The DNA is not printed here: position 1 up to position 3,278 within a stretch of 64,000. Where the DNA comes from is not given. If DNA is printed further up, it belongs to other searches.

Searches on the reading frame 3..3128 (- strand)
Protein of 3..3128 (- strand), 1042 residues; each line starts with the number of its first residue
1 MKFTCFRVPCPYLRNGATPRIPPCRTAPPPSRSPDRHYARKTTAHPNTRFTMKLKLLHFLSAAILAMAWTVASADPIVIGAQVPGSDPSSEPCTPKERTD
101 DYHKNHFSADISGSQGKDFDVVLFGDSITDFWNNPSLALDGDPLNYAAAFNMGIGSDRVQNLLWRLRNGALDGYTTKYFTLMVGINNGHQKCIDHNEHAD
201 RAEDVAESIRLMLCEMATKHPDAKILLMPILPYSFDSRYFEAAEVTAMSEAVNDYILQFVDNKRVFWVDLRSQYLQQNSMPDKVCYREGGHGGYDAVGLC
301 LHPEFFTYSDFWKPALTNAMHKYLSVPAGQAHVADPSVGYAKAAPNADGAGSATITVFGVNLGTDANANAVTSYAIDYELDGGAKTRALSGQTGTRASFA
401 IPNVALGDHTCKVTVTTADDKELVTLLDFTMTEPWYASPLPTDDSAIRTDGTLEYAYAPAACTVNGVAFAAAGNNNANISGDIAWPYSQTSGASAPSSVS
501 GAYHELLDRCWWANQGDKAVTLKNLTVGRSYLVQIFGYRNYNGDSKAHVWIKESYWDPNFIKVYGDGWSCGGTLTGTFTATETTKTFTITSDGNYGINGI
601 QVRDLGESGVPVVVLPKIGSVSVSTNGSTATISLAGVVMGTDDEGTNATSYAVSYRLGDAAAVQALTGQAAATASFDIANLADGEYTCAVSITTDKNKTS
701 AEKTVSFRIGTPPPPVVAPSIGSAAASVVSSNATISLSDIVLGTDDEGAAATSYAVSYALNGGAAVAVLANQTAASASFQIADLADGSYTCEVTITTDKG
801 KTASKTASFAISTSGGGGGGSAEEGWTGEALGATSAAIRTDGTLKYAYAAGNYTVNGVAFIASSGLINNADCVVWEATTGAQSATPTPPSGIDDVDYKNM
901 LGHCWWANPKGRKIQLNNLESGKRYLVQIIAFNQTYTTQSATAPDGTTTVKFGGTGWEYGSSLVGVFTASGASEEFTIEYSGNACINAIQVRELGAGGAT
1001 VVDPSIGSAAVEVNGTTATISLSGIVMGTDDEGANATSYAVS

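Call 18: search_protein_families(library=pfam, proteins=[window:3-3128:-], max_evalue=0.001)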
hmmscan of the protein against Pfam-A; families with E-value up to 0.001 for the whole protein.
window:3-3128:- (1042 aa): 8 families
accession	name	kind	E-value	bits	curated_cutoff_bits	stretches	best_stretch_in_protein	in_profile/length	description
PF13472.12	Lipase_GDSL_2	-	1.6e-12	48.7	32.9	1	123-282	1-161/178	GDSL-like Lipase/Acylhydrolase family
PF00041.27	fn3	-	2e-05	25.2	25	0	912-938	49-75/84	Fibronectin type III domain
PF22352.2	K319L-like_PKD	-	5.4e-05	23.6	27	0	757-806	32-79/84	K319L-like, PKD domain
PF08204.17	V-set_CD47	-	7.3e-05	23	21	0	770-803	61-96/111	CD47 immunoglobulin-like domain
PF22433.2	MtxA_IG-like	-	0.00018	21.7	26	0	655-701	27-73/83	Magnetotaxis protein MtxA, Immunoglobulin-like domain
PF24421.1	Ig_J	-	0.00019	21.9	29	0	666-712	58-104/104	Tip attachment protein J, Ig-like domain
PF25059.1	FN3_DSCAM-DSCAML_C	-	0.00022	21.9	39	0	746-814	15-82/89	DSCAM/DSCAML C-terminal Fn3-like domain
PF19077.6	Big_13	-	0.00026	21.9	27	0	752-811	39-100/102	Bacterial Ig-like domain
